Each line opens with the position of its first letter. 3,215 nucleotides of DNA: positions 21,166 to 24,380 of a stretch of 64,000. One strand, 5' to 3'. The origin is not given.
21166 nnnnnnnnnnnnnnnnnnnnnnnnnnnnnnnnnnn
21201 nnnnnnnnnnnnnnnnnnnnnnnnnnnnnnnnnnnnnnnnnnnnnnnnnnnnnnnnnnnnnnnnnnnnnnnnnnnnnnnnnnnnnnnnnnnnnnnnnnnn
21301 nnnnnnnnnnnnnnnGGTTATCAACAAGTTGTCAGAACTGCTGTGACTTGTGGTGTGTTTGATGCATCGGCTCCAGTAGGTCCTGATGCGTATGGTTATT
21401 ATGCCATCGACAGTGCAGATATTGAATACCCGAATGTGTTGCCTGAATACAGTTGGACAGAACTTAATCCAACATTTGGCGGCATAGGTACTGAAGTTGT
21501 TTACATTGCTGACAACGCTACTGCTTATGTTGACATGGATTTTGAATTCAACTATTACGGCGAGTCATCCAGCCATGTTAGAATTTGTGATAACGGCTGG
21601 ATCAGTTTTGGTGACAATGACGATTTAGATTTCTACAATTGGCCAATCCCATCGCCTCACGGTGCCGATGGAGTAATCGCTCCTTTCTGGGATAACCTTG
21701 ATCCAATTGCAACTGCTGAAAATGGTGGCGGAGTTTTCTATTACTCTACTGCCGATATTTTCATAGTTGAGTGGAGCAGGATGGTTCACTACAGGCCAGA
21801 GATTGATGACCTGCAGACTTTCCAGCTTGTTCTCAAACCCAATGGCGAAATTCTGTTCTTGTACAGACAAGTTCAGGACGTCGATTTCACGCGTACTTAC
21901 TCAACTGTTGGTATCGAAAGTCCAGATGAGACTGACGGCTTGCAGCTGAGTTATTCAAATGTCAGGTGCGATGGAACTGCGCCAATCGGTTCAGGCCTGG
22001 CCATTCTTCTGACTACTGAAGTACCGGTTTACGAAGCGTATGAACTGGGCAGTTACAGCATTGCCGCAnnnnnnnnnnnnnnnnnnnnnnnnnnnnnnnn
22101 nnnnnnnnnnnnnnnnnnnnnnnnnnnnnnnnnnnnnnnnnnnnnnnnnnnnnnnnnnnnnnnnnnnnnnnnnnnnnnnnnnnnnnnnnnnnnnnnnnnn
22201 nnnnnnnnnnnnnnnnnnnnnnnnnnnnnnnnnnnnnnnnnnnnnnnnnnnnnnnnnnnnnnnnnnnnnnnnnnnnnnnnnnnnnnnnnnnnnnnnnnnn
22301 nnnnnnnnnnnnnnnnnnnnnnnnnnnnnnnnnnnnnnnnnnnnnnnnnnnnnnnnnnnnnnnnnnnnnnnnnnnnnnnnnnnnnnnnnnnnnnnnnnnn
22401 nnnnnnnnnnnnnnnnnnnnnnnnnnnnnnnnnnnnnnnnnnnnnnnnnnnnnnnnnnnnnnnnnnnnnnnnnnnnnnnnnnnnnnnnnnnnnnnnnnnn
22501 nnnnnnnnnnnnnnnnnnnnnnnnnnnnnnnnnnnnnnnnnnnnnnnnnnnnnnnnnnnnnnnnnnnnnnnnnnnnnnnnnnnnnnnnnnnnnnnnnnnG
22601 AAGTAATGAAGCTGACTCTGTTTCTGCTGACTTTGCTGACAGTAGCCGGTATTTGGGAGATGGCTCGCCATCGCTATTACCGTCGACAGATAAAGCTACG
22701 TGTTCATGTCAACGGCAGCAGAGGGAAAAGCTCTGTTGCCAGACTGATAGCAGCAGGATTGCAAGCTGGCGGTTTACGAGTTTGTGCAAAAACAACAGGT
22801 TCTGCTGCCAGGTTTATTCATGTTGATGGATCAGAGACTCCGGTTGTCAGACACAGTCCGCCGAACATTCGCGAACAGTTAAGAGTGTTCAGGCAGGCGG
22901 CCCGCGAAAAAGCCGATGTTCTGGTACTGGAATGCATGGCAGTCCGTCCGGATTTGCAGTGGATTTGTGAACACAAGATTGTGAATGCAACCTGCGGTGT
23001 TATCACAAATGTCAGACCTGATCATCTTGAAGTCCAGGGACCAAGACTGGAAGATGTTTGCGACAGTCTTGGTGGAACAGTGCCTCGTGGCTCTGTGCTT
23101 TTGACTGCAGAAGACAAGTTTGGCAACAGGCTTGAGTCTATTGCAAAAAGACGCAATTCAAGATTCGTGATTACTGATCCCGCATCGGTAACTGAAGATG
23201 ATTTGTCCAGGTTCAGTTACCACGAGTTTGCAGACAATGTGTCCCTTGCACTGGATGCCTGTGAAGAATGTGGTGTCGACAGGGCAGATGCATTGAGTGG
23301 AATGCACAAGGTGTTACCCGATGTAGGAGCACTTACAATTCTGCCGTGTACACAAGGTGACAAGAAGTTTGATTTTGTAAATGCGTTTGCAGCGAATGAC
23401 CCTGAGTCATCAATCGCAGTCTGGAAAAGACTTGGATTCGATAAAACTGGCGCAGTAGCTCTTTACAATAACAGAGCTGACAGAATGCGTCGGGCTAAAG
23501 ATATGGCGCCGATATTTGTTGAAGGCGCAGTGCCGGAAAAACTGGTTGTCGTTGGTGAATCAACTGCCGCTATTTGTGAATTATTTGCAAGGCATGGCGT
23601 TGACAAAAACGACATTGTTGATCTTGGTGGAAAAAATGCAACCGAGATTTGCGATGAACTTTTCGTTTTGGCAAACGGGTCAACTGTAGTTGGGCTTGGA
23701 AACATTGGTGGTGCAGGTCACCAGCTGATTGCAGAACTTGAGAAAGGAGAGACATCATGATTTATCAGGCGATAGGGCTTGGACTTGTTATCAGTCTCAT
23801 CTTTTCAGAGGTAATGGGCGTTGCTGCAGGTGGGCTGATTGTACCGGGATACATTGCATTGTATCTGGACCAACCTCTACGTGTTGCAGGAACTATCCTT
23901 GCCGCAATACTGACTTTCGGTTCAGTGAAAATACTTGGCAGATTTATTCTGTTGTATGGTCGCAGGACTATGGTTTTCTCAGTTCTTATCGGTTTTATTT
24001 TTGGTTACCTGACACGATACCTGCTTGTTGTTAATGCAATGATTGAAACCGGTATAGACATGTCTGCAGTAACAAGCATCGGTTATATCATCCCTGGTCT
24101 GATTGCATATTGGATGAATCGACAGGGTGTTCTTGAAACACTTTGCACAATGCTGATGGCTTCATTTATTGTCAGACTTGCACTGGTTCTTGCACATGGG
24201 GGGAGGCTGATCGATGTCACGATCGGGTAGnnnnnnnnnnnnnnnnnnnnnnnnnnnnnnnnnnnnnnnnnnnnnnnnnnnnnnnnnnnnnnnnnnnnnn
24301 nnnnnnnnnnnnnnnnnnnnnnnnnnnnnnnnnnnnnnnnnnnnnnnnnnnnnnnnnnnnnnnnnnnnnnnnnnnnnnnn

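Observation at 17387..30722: Candidate new surface system: poly-gamma-glutamate synthase co-transcribed with a C25 (PorU/gingipain-family) protein, OM barrel and acyltransferase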

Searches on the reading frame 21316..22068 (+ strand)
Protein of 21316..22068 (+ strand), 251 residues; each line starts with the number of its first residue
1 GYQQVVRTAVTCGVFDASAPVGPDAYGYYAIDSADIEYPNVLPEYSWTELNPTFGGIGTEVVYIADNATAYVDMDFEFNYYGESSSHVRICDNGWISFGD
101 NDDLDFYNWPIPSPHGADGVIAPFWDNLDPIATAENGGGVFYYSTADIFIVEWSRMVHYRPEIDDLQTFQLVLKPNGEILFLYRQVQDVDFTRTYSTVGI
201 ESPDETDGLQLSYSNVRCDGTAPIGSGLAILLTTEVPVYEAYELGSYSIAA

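Call 44: search_solved_structures(query=A5, max_evalue=10, show_alignments=1)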
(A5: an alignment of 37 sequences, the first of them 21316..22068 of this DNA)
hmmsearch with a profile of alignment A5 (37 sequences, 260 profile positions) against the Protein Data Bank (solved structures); distinct sequences matched with E-value up to 10: 3.
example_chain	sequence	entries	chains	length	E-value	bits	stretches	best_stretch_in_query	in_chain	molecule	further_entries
8gl6_D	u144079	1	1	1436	5.1e-13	51.7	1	58-189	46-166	RemA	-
9axt_BZ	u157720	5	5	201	0.36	12.9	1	155-225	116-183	Large ribosomal subunit protein eL15B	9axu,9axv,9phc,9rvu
8esq_N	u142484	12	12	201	0.69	12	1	155-219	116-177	60S ribosomal protein L15-A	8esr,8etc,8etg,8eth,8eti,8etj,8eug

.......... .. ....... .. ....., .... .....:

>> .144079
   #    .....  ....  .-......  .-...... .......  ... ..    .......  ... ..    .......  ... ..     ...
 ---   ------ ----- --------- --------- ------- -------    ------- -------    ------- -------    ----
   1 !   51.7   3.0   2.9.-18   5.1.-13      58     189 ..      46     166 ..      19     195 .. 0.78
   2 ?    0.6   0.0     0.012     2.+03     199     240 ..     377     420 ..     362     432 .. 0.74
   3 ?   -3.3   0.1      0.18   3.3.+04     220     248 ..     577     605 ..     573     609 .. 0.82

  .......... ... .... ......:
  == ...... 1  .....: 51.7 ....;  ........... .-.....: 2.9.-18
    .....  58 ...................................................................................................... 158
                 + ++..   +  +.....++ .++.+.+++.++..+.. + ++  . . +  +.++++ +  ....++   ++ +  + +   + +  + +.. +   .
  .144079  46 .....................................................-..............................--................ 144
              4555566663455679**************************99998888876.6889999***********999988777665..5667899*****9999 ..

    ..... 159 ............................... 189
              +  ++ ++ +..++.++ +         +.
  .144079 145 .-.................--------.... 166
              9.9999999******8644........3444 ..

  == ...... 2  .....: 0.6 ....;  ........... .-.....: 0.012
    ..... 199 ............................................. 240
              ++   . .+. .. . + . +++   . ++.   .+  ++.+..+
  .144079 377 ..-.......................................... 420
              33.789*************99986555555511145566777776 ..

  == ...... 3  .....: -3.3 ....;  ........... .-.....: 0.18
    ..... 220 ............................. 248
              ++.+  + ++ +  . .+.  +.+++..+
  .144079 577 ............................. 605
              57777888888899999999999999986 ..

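Call 45: search_protein_families(library=pfam, alignment_id=A5, max_evalue=0.1)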
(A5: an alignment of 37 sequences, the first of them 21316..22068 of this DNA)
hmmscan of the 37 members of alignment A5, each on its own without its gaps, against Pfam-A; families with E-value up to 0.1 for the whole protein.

A. member 1, window:21316-22068:+ (251 aa): 1 family
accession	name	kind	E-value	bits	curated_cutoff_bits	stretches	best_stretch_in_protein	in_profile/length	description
PF06119.19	NIDO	-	3.5e-08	34.1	25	2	145-195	78-131/186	Nidogen-like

B. families by the number of members that match (of 37 scanned): 3 families
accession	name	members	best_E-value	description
PF06119.19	NIDO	34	1.4e-08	Nidogen-like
PF19841.4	GldN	2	0.016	Gliding motility associated protein GldN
PF19997.5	ivWA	1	0.044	vWA domain found in the FtsH ternary systems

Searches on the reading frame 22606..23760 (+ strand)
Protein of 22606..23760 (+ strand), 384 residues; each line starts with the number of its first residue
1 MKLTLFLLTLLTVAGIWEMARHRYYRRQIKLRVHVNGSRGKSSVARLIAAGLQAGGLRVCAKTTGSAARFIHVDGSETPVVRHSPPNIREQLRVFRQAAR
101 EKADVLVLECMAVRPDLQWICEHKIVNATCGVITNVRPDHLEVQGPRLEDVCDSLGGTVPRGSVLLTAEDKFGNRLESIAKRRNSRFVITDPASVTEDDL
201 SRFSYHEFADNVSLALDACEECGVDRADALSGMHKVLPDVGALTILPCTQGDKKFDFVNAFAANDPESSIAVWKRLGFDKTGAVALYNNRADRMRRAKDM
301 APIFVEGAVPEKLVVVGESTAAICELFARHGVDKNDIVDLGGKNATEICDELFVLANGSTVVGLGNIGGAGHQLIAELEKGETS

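Call 3: search_protein_families(library=pfam, proteins=[window:22606-23760:+], max_evalue=0.01)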
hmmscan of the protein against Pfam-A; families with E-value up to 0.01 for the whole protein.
window:22606-23760:+ (384 aa): 1 family
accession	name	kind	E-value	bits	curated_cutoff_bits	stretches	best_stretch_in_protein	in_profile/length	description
PF08245.18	Mur_ligase_M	-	2e-09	38.1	24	1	35-214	1-168/200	Mur ligase middle domain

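Call 4: search_protein_families(library=ncbifam, proteins=[window:22606-23760:+], max_evalue=0.01)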
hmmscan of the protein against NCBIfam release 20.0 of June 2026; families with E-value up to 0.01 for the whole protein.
window:22606-23760:+ (384 aa): 9 families
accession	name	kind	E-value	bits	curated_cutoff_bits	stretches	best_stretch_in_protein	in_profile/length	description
TIGR04012.1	poly_gGlu_PgsB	equivalog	4.9e-121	404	222.7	1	6-376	5-378/380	poly-gamma-glutamate synthase PgsB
TIGR01499.1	folC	subfamily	1.4e-05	24.6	162.65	0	33-60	21-48/400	bifunctional protein FolC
TIGR01085.1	murE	subfamily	0.00038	19.5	257.3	1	24-142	78-192/472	UDP-N-acetylmuramyl-tripeptide synthetase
NF001126.0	PRK00139.1-4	equivalog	0.00099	17.7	373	1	27-143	102-209/486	UDP-N-acetylmuramoyl-L-alanyl-D-glutamate--2,6-diaminopimelate ligase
NF008896.0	PRK11929.1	equivalog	0.0012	16.7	1023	1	22-179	103-256/965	bifunctional UDP-N-acetylmuramoyl-L-alanyl-D-glutamate--2,6-diaminopimelate ligase MurE/UDP-N-acetylmuramoyl-tripeptide--D-alanyl-D-alanine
NF001124.0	PRK00139.1-2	equivalog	0.0023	16.7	476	0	19-142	98-213/500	UDP-N-acetylmuramoyl-L-alanyl-D-glutamate--2,6-diaminopimelate ligase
NF053648.1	pMurE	equivalog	0.0025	16.6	600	1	31-194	99-258/464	pseudomurein biosynthesis peptide ligase pMurE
NF047860.1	Tet-DihydfolSynFolCMyb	equivalog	0.0047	15.9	700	0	32-64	65-97/468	bifunctional tetrahydrofolate synthase/dihydrofolate synthase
TIGR01143.1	murF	subfamily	0.0088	15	288.6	0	99-189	122-215/418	UDP-N-acetylmuramoyl-tripeptide--D-alanyl-D-alanine ligase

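Call 75: search_dna_similar(query=window:22606-23757:+, collection=plasmids, mode=protein, max_rows=12, rows=spread)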
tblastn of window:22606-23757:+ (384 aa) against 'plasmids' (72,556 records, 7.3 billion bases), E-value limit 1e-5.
Records with a match: 103; places in all: 103; records where one place covers at least 80% of the query: 94.
Best place of each record, by identity: <60% 103.
By first word of the organism name: Bacillus 85; Streptomyces 6; Haloferax 3; Cetobacterium 1; Corynebacterium 1; Chroococcidiopsis 1; Halobaculum 1; Salarchaeum 1; Haloplanus 1; Salinigranum 1; and 2 more.
By predicted mobility (MOB-suite, as given by PLSDB): conjugative 82; non-mobilizable 17; mobilizable 4.
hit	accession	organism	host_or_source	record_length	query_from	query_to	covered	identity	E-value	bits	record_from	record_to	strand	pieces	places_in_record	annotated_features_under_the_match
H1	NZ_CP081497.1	Streptomyces sp. BHT-5-2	whole organism,plant soil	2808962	13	378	95%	40.1%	8e-67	236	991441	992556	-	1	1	none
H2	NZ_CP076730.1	Bacillus anthracis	cow,culture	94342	13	375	95%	36.3%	1e-66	236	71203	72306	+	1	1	capB: capsule biosynthesis protein CapB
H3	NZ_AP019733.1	Bacillus anthracis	-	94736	13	375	95%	36.3%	1e-66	236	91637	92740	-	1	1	capB: capsule biosynthesis protein CapB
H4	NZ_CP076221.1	Bacillus anthracis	soil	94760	13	375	95%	36.3%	1e-66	236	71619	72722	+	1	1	capB: capsule biosynthesis protein CapB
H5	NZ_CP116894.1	Bacillus anthracis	Equus quagga,carcass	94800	13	375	95%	36.3%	1e-66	236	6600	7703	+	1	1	capB: capsule biosynthesis protein CapB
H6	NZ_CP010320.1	Bacillus anthracis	Microbial isolate culture,Bison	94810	13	375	95%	36.3%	1e-66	236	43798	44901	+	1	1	capB: capsule biosynthesis protein CapB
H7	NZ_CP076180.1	Bacillus anthracis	soil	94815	13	375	95%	36.3%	1e-66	236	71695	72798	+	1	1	capB: capsule biosynthesis protein CapB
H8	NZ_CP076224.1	Bacillus anthracis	-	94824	13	375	95%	36.3%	1e-66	236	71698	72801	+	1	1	capB: capsule biosynthesis protein CapB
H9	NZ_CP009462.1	Bacillus anthracis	Wool from Pakistan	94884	13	375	95%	36.3%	1e-66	236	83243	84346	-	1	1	capB: capsule biosynthesis protein CapB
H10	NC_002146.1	Bacillus anthracis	-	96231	13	375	95%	36.3%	1e-66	236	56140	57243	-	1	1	capB: capsule biosynthesis protein CapB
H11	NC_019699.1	Chroococcidiopsis thermalis PCC 7203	-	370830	16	368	92%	31.7%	9e-43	166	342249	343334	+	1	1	pgsB: poly-gamma-glutamate synthase PgsB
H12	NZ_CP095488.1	Halorientalis marina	cell culture,salt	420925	21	169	39%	25.8%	7e-6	56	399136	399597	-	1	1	Mur ligase family protein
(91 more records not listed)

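Call 76: get_annotated_region(hit=H10, flank=4500)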
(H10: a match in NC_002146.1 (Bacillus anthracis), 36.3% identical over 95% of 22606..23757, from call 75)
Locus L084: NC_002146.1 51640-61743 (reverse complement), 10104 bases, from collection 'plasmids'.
description: Bacillus anthracis plasmid pXO2, complete sequence
organism: Bacillus anthracis (NCBI taxid 1392)
taxonomy: Bacteria; Bacillota; Bacilli; Bacillales; Bacillaceae; Bacillus; Bacillus anthracis
host: -; source: -; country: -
typing (MOB-suite, as given by PLSDB): conjugative; replicon rep_cluster_163; relaxase MOBP,MOBP; mating-pair formation MPF_T
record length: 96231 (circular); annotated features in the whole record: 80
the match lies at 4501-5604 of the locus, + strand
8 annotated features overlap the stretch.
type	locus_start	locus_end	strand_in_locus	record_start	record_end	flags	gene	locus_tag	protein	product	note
CDS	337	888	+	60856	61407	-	lepB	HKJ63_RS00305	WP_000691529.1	signal peptidase I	GO:0009306 - protein secretion [Evidence IEA]; GO:0006465 - signal peptide processing [Evidence IEA]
CDS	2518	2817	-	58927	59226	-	-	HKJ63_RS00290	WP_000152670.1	metalloregulator ArsR/SmtB family transcription factor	GO:0006355 - regulation of DNA-templated transcription [Evidence IEA]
predicted_resistance_gene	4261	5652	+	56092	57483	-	capB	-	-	capsule biosynthesis protein CapB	predicted by amrfinderplus; class ; identity 100.0%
predicted_resistance_gene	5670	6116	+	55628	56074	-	capC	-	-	capsular polyglutamate amide ligase/translocase CapC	predicted by amrfinderplus; class ; identity 100.0%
predicted_resistance_gene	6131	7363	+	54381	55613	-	capA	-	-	capsular polyglutamate synthetase CapA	predicted by amrfinderplus; class ; identity 100.0%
predicted_resistance_gene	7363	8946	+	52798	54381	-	capD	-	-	capsule biosynthesis gamma-glutamyltransferase CapD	predicted by amrfinderplus; class ; identity 99.81%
predicted_resistance_gene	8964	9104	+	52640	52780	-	capE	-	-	capsule biosynthesis protein CapE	predicted by amrfinderplus; class ; identity 100.0%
CDS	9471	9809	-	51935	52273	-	-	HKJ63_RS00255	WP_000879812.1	YxeA family protein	-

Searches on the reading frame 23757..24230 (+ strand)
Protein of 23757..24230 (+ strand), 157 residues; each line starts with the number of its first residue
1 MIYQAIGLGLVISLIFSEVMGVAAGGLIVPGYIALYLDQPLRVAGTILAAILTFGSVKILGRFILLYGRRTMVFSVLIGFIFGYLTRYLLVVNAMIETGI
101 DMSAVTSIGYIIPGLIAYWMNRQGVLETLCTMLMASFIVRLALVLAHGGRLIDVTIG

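Call 3: search_protein_families(library=pfam, proteins=[window:23757-24230:+], max_evalue=0.01)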
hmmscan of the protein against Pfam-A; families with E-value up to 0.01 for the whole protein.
window:23757-24230:+ (157 aa): 1 family
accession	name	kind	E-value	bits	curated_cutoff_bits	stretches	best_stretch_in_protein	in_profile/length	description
PF14102.11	Caps_synth_CapC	-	4.3e-33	114.7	27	1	8-129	1-119/119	Capsule biosynthesis CapC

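Call 4: search_protein_families(library=ncbifam, proteins=[window:23757-24230:+], max_evalue=0.01)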
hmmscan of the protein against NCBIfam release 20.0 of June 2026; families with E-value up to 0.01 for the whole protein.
window:23757-24230:+ (157 aa): 2 families
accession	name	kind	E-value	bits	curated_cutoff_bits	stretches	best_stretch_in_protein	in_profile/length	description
TIGR04011.1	poly_gGlu_PgsC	equivalog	1.3e-35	122.6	96.45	1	6-139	1-131/132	poly-gamma-glutamate biosynthesis protein PgsC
TIGR03426.1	shape_MreD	equivalog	0.0058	16.6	34.85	0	2-141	51-151/154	rod shape-determining protein MreD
